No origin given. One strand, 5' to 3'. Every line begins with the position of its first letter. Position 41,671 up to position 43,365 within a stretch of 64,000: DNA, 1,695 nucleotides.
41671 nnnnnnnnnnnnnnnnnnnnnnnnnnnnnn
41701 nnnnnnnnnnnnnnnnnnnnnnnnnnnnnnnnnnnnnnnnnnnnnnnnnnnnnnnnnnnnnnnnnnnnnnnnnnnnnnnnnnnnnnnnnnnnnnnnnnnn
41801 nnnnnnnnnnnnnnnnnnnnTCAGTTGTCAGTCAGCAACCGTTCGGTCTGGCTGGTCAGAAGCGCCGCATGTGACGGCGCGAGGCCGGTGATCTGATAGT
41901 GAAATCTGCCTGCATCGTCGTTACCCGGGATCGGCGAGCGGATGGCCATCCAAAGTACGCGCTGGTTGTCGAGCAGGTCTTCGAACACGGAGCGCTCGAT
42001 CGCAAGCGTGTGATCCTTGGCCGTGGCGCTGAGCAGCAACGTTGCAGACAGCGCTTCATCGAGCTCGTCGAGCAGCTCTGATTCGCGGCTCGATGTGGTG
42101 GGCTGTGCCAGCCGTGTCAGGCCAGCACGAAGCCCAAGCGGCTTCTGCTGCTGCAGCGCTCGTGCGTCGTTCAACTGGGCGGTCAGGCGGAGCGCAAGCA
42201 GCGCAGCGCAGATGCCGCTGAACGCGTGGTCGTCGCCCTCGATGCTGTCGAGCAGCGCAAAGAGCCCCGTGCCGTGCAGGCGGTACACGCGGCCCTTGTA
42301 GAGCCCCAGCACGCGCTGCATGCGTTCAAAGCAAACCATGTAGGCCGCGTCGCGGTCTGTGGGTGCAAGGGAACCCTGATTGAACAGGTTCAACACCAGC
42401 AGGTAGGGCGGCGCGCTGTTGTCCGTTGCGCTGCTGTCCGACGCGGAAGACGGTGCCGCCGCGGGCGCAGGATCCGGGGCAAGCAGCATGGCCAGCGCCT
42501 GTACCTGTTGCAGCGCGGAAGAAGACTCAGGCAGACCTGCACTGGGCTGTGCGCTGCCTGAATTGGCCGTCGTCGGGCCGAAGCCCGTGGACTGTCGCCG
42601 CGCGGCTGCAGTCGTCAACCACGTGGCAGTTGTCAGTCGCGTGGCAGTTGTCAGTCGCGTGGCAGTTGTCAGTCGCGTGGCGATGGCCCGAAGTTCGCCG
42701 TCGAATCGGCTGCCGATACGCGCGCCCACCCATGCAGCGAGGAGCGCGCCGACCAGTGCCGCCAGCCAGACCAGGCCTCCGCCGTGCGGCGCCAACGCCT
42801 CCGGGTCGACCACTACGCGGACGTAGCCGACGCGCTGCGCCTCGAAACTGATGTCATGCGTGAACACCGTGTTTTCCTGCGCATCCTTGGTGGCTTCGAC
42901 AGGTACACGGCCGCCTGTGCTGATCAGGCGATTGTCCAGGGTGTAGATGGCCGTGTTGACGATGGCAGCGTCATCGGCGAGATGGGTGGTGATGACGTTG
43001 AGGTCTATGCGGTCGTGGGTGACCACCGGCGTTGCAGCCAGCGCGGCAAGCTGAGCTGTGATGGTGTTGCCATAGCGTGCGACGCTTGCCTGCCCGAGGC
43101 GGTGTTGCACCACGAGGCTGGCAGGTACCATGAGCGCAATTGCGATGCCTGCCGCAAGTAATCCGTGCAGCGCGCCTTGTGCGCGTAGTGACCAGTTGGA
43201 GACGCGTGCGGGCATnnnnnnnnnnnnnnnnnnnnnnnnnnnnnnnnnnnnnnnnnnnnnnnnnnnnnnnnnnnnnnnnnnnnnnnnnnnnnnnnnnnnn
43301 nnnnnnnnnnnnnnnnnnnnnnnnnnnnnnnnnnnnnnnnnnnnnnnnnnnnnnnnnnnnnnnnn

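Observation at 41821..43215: Membrane protein with a catalytically degenerate cyclase-homology domain and a 4x18-bp ATRLTT repeat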

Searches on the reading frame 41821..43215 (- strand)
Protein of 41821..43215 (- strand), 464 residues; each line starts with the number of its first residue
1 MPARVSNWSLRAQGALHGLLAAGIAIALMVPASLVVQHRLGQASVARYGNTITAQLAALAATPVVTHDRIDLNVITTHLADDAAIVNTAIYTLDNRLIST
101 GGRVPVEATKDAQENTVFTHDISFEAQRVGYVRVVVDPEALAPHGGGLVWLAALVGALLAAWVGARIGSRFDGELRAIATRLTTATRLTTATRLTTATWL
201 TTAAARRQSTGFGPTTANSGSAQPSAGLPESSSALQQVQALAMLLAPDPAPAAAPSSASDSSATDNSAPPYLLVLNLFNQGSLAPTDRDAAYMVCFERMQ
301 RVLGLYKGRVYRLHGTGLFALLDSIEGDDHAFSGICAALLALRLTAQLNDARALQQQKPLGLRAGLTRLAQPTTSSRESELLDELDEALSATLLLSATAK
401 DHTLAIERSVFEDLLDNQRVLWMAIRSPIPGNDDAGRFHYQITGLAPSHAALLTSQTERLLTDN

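Call 4: search_protein_families(library=pfam, proteins=[window:41821-43215:-], max_evalue=10)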
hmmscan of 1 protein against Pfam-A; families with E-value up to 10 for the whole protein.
window:41821-43215:- (464 aa): 3 families
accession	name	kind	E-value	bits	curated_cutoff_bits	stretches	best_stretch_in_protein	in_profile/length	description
PF09984.15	sCache_4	-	0.013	15.8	22.1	1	44-102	10-70/145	Single cache domain 4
PF10144.15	SMP_2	-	0.034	14.2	28.9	1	25-141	23-150/159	Bacterial virulence factor haemolysin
PF15506.11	OCC1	-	0.17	12.4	27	1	99-120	10-31/61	OCC1 family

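Call 5: search_protein_families(library=ncbifam, proteins=[window:41821-43215:-], max_evalue=10)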
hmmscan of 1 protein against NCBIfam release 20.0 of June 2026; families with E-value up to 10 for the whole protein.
window:41821-43215:- (464 aa): 0 families

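Call 6: search_solved_structures(query=window:41821-43215:-, max_evalue=10, show_alignments=2)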
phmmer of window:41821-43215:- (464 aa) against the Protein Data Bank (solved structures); distinct sequences matched with E-value up to 10: 0.

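Call 7: find_homologous_proteins(query=window:41821-43215:-, max_evalue=0.001)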
Query window:41821-43215:- (464 aa): 9 proteins with E <= 0.001 among 8000 candidates.
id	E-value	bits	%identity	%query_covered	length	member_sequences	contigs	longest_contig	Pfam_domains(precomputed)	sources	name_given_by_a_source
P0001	6.2e-235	798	83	100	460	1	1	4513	-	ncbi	-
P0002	1.8e-231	786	82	100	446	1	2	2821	-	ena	-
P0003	8.5e-230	781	79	100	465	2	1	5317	-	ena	-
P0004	6.6e-210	715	71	100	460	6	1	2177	-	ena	-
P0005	9.9e-120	418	53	97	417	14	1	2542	-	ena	-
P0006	2.0e-118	414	52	97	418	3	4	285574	-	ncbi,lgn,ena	-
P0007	7.8e-88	313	41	97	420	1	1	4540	-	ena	-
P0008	1.1e-54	204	88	25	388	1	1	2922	-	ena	-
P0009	8.5e-22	96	32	46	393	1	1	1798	-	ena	-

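Call 13: find_related_loci(query=A1, collection=genome_contigs, flank=5000)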
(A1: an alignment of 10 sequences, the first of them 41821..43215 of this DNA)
Query A1 (464 aa) in genome_contigs; peptide patterns used: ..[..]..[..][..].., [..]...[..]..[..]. (x = any residue, [..] = any of these).
80 stretches matched a pattern, but none encodes a relative of the query by tblastn (E <= 1e-3).

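Call 14: find_encoding_contigs(protein=P0006, flank=8000, max_places=4)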
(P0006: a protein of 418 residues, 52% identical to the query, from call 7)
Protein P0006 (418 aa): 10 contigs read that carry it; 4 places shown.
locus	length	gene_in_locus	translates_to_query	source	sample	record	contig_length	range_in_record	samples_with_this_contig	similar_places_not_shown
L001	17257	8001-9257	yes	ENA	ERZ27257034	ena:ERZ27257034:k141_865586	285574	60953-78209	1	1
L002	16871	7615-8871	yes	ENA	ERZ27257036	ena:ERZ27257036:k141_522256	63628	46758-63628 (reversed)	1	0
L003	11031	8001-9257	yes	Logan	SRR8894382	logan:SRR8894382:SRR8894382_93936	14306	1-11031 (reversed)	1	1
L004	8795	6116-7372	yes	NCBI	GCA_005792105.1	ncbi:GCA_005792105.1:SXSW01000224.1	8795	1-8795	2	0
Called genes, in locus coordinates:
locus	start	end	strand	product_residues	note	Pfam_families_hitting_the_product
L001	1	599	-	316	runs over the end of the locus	PF00152:tRNA-synt_2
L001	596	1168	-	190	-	PF08207:EFP_N, PF01132:EFP, PF09285:Elong-fact-P_C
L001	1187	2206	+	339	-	PF13353:Fer4_12 (faint), PF04055:Radical_SAM (weak)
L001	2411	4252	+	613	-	PF27104:FimW_N, PF27125:FimW_C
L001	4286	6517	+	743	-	PF00563:EAL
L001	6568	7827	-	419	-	PF13740:ACT_6, PF00702:Hydrolase, PF12710:HAD, PF08282:Hydrolase_3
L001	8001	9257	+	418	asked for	-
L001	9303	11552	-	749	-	PF00521:DNA_topoisoIV, PF03989:DNA_gyraseA_C (weak)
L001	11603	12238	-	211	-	PF09335:VTT_dom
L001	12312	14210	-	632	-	PF02518:HATPase_c, PF00204:DNA_gyraseB, PF01751:Toprim, PF00986:DNA_gyraseB_C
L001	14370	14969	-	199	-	PF06853:DUF1249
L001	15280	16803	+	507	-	PF02321:OEP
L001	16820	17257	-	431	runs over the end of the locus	PF04413:Glycos_transf_N, PF00534:Glycos_transf_1 (weak)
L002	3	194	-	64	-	?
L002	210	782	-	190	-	PF08207:EFP_N, PF01132:EFP, PF09285:Elong-fact-P_C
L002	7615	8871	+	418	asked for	-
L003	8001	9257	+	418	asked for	-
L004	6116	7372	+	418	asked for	-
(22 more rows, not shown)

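Call 15: find_encoding_contigs(protein=P0001, flank=8000, max_places=3)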
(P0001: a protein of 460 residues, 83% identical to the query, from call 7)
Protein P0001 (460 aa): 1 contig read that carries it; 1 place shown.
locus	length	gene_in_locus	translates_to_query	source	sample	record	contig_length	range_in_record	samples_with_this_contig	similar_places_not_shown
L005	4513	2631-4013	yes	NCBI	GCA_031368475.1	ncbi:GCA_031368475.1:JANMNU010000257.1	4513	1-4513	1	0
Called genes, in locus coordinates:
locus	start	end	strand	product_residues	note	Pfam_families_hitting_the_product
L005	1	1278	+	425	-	?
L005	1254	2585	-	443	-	PF13740:ACT_6, PF00702:Hydrolase, PF12710:HAD, PF08282:Hydrolase_3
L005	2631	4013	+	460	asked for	-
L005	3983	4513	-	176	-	?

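Call 23: search_protein_families(library=pfam, alignment_id=A3, max_evalue=1)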
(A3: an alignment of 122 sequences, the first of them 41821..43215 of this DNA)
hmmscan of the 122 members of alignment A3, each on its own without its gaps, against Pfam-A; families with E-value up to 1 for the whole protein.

A. member 1, window:41821-43215:- (464 aa): 3 families
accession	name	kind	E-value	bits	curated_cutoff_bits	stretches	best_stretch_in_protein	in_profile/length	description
PF09984.15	sCache_4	-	0.013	15.8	22.1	1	44-102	10-70/145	Single cache domain 4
PF10144.15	SMP_2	-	0.034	14.2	28.9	1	25-141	23-150/159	Bacterial virulence factor haemolysin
PF15506.11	OCC1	-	0.17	12.4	27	1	99-120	10-31/61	OCC1 family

B. families by the number of members that match (of 122 scanned): 75 families (the first 25 are shown)
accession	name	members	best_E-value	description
PF10144.15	SMP_2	31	2.3e-11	Bacterial virulence factor haemolysin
PF09984.15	sCache_4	29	4.6e-05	Single cache domain 4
PF00211.25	Guanylate_cyc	11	1.2e-31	Adenylate and Guanylate cyclase catalytic domain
PF17152.10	CHASE8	8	0.00085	Periplasmic sensor domain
PF17203.10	sCache_3_2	7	0.0016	Single cache domain 3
PF00672.30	HAMP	5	5.5e-17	HAMP domain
PF17149.10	CHASE5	3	0.0017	Periplasmic sensor domain found in signal transduction proteins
PF06097.16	DUF945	3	0.006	Bacterial protein of unknown function (DUF945)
PF19865.4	DUF6338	3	0.018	Family of unknown function (DUF6338)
PF14316.11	DUF4381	3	0.065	Domain of unknown function (DUF4381)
PF02687.27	FtsX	2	0.0037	FtsX-like permease C-terminal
PF09335.16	VTT_dom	2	0.019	VTT domain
PF03918.19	CcmH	2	0.067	Cytochrome C biogenesis protein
PF06305.16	LapA_dom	2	0.17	Lipopolysaccharide assembly protein A domain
PF20128.4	DUF6518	1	0.00096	Family of unknown function (DUF6518)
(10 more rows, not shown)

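Call 34: predict_structure(alignment_id=A3)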
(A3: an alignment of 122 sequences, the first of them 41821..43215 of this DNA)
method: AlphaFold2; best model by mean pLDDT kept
length: 464 residues; sequences in the alignment: 122
mean_pLDDT: 83.7   pTM: 0.53
mean pLDDT of the five models: 83.7, 83.4, 83.3, 82.9, 82.8
residues with pLDDT >= 90: 279; 70-90: 87; 50-70: 38; < 50: 60
segments of 3 or more residues with pLDDT < 50: 189-232, 249-254, 256-262
pLDDT, mean of each block of 10 residues (from residue 1): 55 82 87 91 96 98 98 98 97 98 91 91 98 97 85 85 81 76 63 43 43 38 39 58 54 47 69 97 95 97 97 96 90 98 97 97 97 93 95 96 96 97 88 73 98 97 87
secondary structure, 60 per line:
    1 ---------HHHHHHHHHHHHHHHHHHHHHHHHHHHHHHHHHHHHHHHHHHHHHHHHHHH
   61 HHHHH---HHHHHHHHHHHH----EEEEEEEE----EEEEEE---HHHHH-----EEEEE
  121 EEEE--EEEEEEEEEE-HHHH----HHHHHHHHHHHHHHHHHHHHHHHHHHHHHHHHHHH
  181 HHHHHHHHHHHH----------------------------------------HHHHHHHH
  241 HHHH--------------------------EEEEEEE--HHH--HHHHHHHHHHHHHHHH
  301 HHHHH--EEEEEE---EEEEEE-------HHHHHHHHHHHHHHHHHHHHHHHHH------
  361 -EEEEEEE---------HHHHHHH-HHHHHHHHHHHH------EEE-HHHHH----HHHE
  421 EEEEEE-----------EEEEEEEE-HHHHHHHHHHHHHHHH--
elements in order: H10-65 H69-80 E85-92 E97-102 H106-110 E116-124 E127-136 H138-141 H146-192 H233-244 E271-277 H285-305 E308-313 E317-322 H330-354 E362-368 H378-384 H386-397 E404-406 H408-412 E420-426 E438-445 H447-462

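Call 36: fold_search(model_id=the predicted structure, library=pdb)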
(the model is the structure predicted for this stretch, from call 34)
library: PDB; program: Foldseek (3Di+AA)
matches with E <= 10: 906; with E <= 0.001: 118
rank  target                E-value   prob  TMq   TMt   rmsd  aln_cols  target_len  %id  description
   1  2w01_C                3.3e-08  1.00  0.30  0.65   4.5       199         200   15  Crystal structure of the guanylyl cyclase Cya2 (released 2008-09-30)
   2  6fht_A                4.9e-08  1.00  0.29  0.19  30.1       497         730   12  Crystal structure of an artificial phytochrome regulated adenylate/guanylate cyclase in its dark adapted Pr form (released 2018-04-18)
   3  2w01_D                5.5e-08  1.00  0.31  0.66   4.6       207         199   14  Crystal structure of the guanylyl cyclase Cya2 (released 2008-09-30)
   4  2w01_B                6.9e-08  1.00  0.29  0.61   4.8       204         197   15  Crystal structure of the guanylyl cyclase Cya2 (released 2008-09-30)
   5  6fht_B                6.9e-08  1.00  0.30  0.20  28.0       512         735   12  Crystal structure of an artificial phytochrome regulated adenylate/guanylate cyclase in its dark adapted Pr form (released 2018-04-18)
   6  8jsz_A                1.5e-07  1.00  0.31  0.52  12.8       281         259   12  Crystal structure of a uridylate cyclase from Anabaena sp. (released 2024-07-03)
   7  2w01_A                2.1e-07  1.00  0.30  0.64   4.6       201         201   14  Crystal structure of the guanylyl cyclase Cya2 (released 2008-09-30)
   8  4p2f                  8.8e-07  1.00  0.30  0.67   4.6       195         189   15  Monomeric form of a single mutant (F363R) of Mycobacterial Adenylyl cyclase Rv1625c (released 2014-09-17)
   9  7sua                  1.0e-06  1.00  0.31  0.68   5.6       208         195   12  Crystal Structure of the Hypothetical Protein (ACX60_00475) from Acinetobacter baumannii (released 2022-11-30)
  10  2bw7_B                1.2e-06  1.00  0.30  0.65   5.1       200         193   13  A novel mechanism for adenylyl cyclase inhibition from the crystal structure of its complex with catechol estrogen (released 2005-07-20)
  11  5oyh_D                1.4e-06  1.00  0.30  0.69   5.1       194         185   10  crystal structure of the catalytic core of a rhodopsin-guanylyl cyclase with converted specificity in complex with ATP (released 2018-06-06)
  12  1wc0_A                1.4e-06  1.00  0.28  0.59   5.2       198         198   13  Soluble adenylyl cyclase CyaC from S. platensis in complex with alpha, beta-methylene-ATP (released 2004-12-20)
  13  5oyh_B                1.7e-06  1.00  0.30  0.70   5.0       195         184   11  crystal structure of the catalytic core of a rhodopsin-guanylyl cyclase with converted specificity in complex with ATP (released 2018-06-06)
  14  1wc1_B                2.1e-06  1.00  0.29  0.63   5.2       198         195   11  Soluble adenylyl cyclase CyaC from S. platensis in complex with Rp- ATPalphaS (released 2004-12-20)
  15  1wc1_A                2.1e-06  1.00  0.29  0.62   5.2       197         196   11  Soluble adenylyl cyclase CyaC from S. platensis in complex with Rp- ATPalphaS (released 2004-12-20)
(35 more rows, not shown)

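Call 50: find_encoding_contigs(protein=window:41821-43215:-, flank=2000, max_places=5)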
Protein window:41821-43215:- (464 aa): no gene with exactly this product is on record in the collection.

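Call 51: find_related_loci(query=window:41821-43215:-, collection=genome_contigs, flank=3000)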
Query window:41821-43215:- (464 aa) in genome_contigs; peptide patterns used: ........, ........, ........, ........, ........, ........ (x = any residue, [..] = any of these).
191 stretches matched a pattern, but none encodes a relative of the query by tblastn (E <= 1e-3).

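Call 62: search_solved_structures(query=A3, max_evalue=10, show_alignments=0)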
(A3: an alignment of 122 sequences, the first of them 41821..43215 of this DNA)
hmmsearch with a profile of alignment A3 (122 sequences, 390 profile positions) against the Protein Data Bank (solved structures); distinct sequences matched with E-value up to 10: 24.
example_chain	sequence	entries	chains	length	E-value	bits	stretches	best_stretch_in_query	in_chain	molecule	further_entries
4wp9_A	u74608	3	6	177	1.1e-10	44.3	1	215-349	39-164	Ma1120 | Cyclase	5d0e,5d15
2w01_A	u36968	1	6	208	1.2e-10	44.1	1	200-336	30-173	ADENYLATE CYCLASE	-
4wp8_A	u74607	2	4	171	1.2e-10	44.1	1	215-348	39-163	Ma1120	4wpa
4wp3_A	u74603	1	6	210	1.7e-10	43.7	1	214-349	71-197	Ma1120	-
3r5g_A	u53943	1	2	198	8.3e-10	41.4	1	200-329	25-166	CyaB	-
6fht_A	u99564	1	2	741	1.1e-09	40.9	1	199-335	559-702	Bacteriophytochrome,Adenylate cyclase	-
5d0g_A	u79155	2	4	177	1.4e-09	40.6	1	215-349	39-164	Cyclase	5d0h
5o7j_A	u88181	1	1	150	1.6e-09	40.4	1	36-101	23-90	Histidine kinase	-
3mr7_A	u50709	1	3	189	1.2e-07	34.3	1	215-328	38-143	Adenylate/guanylate cyclase/hydrolase, alpha/beta fold family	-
1wc0_A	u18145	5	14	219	2.2e-07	33.4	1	199-333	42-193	ADENYLATE CYCLASE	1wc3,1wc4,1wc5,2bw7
1wc1_A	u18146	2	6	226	2.6e-07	33.2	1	199-333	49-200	ADENYLATE CYCLASE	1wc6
3et6_A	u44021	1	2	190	0.0053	19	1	263-358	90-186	Soluble guanylyl cyclase beta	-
1ybt_A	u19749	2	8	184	0.0088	18.3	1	274-325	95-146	hydrolase, alpha/beta hydrolase fold family | lipJ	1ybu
8jsf_A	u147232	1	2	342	0.012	17.8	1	221-323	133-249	cytidylate cyclase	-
7qwq_O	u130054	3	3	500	0.11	14.6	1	127-170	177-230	60S ribosomal protein L13a | Ribosomal protein L13a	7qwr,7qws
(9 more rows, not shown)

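Call 65: find_homologous_proteins(query=A3, max_evalue=0.00001)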
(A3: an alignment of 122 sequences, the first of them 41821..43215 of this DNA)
Query A3 (122 sequences) (464 aa, profile of the alignment): 9 proteins with E <= 0.00001 among 8000 candidates.
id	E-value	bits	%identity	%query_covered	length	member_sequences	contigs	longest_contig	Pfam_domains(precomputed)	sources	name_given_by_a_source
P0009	1.2e-111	392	32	46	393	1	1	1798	-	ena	-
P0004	5.8e-86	307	71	100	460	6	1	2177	-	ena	-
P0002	1.5e-85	306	82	100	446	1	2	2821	-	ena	-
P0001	2.7e-85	305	83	100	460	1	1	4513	-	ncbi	-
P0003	1.7e-81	292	79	100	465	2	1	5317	-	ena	-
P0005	5.9e-74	267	53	97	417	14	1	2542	-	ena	-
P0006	9.4e-73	264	52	97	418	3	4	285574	-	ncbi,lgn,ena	-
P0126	1.9e-71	259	21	36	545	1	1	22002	PF00672.31,PF10144.16,PF00211.26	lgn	-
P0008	5.7e-18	83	88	25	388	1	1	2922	-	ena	-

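Call 83: list_cluster_members(proteins=[P0001, P0002, P0003, P0004, P0005, P0006, P0007, P0009, P0123, P0077])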
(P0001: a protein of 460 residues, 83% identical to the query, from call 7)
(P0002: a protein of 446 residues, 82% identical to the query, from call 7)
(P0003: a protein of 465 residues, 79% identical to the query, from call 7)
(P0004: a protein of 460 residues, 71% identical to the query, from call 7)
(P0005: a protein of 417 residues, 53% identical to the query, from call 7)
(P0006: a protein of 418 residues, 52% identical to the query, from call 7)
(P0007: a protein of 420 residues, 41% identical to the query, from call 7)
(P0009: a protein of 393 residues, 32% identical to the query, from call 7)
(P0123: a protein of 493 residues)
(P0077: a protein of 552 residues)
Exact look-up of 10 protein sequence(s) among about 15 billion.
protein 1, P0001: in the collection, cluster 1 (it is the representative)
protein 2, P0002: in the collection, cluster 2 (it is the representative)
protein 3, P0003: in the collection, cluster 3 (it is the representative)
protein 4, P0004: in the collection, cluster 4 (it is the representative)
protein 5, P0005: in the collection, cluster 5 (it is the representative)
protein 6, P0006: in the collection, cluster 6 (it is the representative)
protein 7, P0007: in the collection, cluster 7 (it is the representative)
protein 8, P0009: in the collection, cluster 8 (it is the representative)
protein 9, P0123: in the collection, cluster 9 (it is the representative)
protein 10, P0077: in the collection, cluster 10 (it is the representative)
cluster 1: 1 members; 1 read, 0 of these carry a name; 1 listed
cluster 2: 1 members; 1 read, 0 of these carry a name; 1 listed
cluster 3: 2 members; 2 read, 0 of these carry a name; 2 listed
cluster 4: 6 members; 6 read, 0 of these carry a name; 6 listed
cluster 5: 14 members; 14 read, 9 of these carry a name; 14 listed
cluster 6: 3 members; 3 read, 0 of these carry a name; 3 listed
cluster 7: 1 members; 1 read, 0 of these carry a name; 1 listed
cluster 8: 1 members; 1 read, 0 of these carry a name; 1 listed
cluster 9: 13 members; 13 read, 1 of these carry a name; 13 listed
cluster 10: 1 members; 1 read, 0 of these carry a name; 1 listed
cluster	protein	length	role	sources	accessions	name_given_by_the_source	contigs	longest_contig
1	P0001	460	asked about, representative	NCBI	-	-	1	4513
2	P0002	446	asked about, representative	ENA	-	-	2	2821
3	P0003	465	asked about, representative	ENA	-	-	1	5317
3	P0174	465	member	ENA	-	-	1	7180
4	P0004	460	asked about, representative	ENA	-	-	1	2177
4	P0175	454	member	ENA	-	-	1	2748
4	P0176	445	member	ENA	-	-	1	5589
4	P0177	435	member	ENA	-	-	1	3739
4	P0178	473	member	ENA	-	-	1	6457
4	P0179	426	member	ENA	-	-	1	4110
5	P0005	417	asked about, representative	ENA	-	-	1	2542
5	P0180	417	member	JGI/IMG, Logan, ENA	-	hypothetical protein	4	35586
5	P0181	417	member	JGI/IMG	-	hypothetical protein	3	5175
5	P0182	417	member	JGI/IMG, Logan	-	hypothetical protein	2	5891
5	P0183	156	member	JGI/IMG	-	hypothetical protein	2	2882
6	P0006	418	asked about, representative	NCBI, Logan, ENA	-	-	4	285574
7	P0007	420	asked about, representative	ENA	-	-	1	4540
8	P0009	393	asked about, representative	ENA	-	-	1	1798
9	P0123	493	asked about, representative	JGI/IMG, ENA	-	-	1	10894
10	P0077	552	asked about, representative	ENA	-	-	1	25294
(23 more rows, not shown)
